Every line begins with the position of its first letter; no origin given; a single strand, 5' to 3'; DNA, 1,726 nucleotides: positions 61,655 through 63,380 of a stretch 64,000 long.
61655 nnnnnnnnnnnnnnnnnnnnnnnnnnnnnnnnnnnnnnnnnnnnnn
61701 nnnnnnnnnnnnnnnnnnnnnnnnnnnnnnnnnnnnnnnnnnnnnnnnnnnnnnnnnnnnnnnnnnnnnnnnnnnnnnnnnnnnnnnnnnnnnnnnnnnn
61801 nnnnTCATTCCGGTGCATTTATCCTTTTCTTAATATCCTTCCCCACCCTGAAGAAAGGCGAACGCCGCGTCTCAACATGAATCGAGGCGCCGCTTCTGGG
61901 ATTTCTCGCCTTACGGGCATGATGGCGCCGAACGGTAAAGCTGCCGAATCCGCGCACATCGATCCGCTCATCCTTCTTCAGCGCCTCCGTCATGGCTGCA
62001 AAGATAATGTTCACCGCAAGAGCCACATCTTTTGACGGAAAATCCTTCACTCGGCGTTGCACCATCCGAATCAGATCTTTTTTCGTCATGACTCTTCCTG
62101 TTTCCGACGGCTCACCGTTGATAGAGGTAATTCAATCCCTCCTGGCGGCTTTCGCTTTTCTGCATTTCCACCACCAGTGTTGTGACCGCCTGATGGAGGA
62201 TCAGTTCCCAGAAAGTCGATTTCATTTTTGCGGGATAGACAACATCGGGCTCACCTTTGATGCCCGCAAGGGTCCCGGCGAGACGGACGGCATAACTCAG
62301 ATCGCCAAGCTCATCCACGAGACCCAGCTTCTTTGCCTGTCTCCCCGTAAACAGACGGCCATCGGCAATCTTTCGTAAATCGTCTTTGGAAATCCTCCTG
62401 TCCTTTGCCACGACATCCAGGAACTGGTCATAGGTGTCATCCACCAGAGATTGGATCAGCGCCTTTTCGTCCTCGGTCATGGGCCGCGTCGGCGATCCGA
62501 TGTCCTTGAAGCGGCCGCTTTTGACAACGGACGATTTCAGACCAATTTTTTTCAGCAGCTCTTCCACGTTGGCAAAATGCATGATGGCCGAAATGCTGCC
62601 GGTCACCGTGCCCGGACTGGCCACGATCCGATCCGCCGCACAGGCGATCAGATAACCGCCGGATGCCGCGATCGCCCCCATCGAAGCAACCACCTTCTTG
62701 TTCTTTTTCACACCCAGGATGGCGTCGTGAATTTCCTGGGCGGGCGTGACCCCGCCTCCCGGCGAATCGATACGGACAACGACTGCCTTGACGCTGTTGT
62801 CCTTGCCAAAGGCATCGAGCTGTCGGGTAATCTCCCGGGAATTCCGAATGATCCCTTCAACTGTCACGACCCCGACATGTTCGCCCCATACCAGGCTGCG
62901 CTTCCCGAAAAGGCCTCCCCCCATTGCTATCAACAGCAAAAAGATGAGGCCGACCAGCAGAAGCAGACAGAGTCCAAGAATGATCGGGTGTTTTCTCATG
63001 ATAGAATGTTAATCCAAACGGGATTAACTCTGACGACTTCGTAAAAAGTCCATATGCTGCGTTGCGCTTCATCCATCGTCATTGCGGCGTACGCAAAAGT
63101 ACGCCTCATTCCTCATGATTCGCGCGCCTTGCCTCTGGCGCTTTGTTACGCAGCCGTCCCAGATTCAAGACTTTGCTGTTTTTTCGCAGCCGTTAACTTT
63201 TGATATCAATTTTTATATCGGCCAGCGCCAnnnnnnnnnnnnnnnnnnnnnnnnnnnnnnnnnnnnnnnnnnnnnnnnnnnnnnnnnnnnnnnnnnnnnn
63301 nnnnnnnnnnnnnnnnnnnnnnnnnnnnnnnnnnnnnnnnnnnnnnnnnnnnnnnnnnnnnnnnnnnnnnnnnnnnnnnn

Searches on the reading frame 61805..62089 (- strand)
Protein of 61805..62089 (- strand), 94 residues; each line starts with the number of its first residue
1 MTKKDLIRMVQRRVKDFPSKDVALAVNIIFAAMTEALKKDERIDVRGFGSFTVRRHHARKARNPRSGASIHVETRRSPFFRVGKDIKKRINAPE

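Call 42: find_encoding_contigs(protein=window:61805-62089:-, flank=4000, max_places=10)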
Protein window:61805-62089:- (94 aa): 14 contigs read that carry it; 10 places shown.
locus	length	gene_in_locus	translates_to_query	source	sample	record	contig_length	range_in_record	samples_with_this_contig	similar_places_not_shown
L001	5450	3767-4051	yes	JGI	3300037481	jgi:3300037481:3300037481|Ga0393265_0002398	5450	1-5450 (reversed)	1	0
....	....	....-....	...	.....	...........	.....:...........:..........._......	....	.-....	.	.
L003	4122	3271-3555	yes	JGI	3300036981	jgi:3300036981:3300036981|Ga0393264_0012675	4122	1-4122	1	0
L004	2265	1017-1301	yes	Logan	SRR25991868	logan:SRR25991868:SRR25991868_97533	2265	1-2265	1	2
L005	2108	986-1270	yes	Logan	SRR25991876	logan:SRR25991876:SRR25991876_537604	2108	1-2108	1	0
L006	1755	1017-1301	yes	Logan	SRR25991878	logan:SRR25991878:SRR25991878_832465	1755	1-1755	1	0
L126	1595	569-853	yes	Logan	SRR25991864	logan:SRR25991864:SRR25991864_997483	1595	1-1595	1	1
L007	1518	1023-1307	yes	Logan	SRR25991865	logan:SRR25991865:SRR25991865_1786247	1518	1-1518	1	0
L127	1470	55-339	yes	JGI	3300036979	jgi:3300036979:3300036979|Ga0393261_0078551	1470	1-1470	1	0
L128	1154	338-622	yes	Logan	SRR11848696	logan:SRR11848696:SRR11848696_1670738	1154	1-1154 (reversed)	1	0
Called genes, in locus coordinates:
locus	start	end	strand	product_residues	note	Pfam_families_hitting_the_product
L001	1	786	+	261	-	?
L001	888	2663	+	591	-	PF17092:PCB_OB (faint), PF00575:S1, PF13509:S1_2 (faint), PF00575:S1, PF21710:Spt6_S1 (weak), PF23459:S1_RRP5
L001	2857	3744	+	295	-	PF00574:CLP_protease (weak), PF01972:SDH_protease (weak), PF25145:NfeD1b_N (weak), PF01343:Peptidase_S49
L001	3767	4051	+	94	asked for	PF00216:Bac_DNA_binding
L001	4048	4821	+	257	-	PF00378:ECH_1, PF16113:ECH_2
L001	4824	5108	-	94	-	PF04545:Sigma70_r4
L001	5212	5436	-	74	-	-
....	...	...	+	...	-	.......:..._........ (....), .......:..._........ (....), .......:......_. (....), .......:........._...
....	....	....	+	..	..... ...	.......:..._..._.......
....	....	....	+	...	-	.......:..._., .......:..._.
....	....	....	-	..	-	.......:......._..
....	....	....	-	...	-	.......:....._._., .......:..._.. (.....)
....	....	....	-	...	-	?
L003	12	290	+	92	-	PF02224:Cytidylate_kin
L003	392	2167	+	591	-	PF17092:PCB_OB (faint), PF00575:S1, PF13509:S1_2 (faint), PF00575:S1, PF24685:OB_RRP5_4th (faint), PF00575:S1, PF21710:Spt6_S1 (weak), PF23459:S1_RRP5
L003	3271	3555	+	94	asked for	PF00216:Bac_DNA_binding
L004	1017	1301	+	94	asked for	PF00216:Bac_DNA_binding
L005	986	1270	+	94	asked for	PF00216:Bac_DNA_binding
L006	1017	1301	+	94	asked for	PF00216:Bac_DNA_binding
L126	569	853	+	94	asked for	PF00216:Bac_DNA_binding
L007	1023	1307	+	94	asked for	PF00216:Bac_DNA_binding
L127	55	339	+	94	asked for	PF00216:Bac_DNA_binding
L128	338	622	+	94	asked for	PF00216:Bac_DNA_binding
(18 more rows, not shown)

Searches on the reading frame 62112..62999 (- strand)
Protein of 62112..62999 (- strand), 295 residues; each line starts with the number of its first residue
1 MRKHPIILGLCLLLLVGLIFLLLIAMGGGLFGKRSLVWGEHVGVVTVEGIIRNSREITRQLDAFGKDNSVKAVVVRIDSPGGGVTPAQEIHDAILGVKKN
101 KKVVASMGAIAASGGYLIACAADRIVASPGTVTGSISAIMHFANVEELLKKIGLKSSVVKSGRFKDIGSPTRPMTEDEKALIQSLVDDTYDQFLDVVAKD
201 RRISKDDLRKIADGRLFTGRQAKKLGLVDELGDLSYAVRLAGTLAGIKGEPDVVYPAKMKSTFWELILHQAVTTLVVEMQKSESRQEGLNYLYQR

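Call 14: find_encoding_contigs(protein=window:62112-62999:-, flank=10000, max_places=10)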
Protein window:62112-62999:- (295 aa): 10 contigs read that carry it; 8 places shown.
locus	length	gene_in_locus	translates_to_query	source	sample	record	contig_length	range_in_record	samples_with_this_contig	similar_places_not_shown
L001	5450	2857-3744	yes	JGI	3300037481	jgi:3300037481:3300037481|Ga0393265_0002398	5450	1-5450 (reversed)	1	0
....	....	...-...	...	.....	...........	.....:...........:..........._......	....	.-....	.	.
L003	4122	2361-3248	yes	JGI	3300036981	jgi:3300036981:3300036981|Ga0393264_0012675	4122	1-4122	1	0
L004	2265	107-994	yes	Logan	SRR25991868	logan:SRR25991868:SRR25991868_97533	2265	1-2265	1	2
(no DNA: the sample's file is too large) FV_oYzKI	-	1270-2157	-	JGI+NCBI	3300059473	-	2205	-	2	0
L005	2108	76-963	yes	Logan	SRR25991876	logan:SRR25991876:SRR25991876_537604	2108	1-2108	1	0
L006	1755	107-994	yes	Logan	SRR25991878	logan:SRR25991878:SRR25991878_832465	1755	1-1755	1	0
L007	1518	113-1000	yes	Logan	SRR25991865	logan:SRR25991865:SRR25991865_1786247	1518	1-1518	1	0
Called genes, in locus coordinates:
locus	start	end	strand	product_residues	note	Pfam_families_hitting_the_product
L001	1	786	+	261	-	?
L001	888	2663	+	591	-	PF17092:PCB_OB (faint), PF00575:S1, PF13509:S1_2 (faint), PF00575:S1, PF21710:Spt6_S1 (weak), PF23459:S1_RRP5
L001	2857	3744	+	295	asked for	PF00574:CLP_protease (weak), PF01972:SDH_protease (weak), PF25145:NfeD1b_N (weak), PF01343:Peptidase_S49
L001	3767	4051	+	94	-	PF00216:Bac_DNA_binding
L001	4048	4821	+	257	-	PF00378:ECH_1, PF16113:ECH_2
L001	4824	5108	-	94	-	PF04545:Sigma70_r4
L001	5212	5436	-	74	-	-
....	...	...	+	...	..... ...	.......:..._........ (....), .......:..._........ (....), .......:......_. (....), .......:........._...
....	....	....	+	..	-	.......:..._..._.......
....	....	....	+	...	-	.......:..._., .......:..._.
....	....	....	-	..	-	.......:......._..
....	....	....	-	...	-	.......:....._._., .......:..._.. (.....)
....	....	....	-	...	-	?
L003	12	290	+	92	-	PF02224:Cytidylate_kin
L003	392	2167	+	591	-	PF17092:PCB_OB (faint), PF00575:S1, PF13509:S1_2 (faint), PF00575:S1, PF24685:OB_RRP5_4th (faint), PF00575:S1, PF21710:Spt6_S1 (weak), PF23459:S1_RRP5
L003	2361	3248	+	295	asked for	PF00574:CLP_protease (weak), PF01972:SDH_protease (weak), PF25145:NfeD1b_N (weak), PF01343:Peptidase_S49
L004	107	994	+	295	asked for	PF00574:CLP_protease (weak), PF01972:SDH_protease (weak), PF25145:NfeD1b_N (weak), PF01343:Peptidase_S49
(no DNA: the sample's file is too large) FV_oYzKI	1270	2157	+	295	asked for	PF00574:CLP_protease (weak), PF01972:SDH_protease (weak), PF25145:NfeD1b_N (weak), PF01343:Peptidase_S49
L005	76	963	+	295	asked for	PF00574:CLP_protease (weak), PF01972:SDH_protease (weak), PF25145:NfeD1b_N (weak), PF01343:Peptidase_S49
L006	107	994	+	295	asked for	PF00574:CLP_protease (weak), PF01972:SDH_protease (weak), PF25145:NfeD1b_N (weak), PF01343:Peptidase_S49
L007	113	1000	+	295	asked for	PF00574:CLP_protease (weak), PF01972:SDH_protease (weak), PF25145:NfeD1b_N (weak), PF01343:Peptidase_S49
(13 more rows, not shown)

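Call 43: find_related_loci(query=window:62112-62999:-, collection=metagenome_contigs, flank=2500)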
Query window:62112-62999:- (295 aa) in metagenome_contigs; peptide patterns used: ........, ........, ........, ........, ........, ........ (x = any residue, [..] = any of these).
322 stretches matched a pattern; 99 encode a relative of the query (tblastn E <= 1e-3); the best 80 are kept; 80 distinct loci.
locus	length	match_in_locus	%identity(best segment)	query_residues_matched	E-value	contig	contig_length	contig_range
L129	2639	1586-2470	90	1-295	1e-171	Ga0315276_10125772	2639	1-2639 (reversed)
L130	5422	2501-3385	88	1-295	5e-162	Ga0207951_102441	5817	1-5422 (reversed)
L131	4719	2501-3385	86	1-295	3e-148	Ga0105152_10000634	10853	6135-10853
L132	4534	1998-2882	80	1-295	1e-144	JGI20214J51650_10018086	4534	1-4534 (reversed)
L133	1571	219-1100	64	1-293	1e-129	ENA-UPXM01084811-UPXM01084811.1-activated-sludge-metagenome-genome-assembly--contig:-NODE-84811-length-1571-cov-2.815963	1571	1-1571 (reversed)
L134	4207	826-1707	63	1-293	5e-120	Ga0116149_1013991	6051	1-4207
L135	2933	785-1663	58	2-293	7e-122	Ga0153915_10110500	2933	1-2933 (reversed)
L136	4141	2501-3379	59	1-292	1e-116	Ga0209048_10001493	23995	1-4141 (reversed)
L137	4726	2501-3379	60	1-292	8e-116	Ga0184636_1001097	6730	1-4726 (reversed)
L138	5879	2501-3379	60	1-292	5e-112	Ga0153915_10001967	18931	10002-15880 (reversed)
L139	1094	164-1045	57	1-293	2e-122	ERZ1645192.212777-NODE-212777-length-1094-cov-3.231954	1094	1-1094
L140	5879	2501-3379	60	1-292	6e-110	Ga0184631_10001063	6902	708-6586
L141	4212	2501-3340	60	2-280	2e-109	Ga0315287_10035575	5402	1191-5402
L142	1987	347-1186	59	2-280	8e-115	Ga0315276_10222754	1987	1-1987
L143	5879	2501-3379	59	1-292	1e-116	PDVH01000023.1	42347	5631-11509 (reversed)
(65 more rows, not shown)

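Call 80: search_protein_families(library=pfam, proteins=[window:62112-62999:-], max_evalue=0.00001)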
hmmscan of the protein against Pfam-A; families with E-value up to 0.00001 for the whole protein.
window:62112-62999:- (295 aa): 4 families
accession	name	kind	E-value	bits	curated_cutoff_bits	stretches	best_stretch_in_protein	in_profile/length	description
PF01343.23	Peptidase_S49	-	2.6e-52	177.3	24.9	1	98-247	4-153/154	Peptidase family S49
PF00574.28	CLP_protease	-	6.9e-09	36.3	20.2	1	54-123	30-97/182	Clp protease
PF25145.1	NfeD1b_N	-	5.8e-07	29.7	40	1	65-139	26-98/189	NfeD1b, N-terminal domain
PF01972.22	SDH_protease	-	1.5e-06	27.9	31.3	1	51-152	75-171/286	ClpP-like SDH-type serine proteinase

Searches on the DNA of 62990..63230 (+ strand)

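Call 28: search_rna_families(source=window, start=62990, end=63230, threshold=evalue, max_evalue=10)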
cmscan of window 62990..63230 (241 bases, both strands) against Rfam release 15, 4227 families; matches with E-value up to 10: 2.
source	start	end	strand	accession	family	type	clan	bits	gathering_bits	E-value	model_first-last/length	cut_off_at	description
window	63034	63122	-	RF00317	snoZ163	Gene; snRNA; snoRNA; CD-box;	-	13.3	39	3.8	1-90/90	no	Small nucleolar RNA Z163/Z177 family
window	63073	63088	+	RF01333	CRISPR-DR20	Gene; CRISPR;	-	12.8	42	7.9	1-36/36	no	CRISPR RNA direct repeat element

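Call 40: search_dna_similar(query=window:63020-63200:+, collection=plasmids, mode=distant, max_evalue=0.001)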
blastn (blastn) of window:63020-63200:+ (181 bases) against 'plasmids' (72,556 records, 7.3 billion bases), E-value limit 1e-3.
No match.

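Call 41: search_dna_similar(query=window:63020-63200:+, collection=phages, mode=distant, max_evalue=0.001)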
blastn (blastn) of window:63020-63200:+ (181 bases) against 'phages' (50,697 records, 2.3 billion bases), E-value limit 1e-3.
No match.
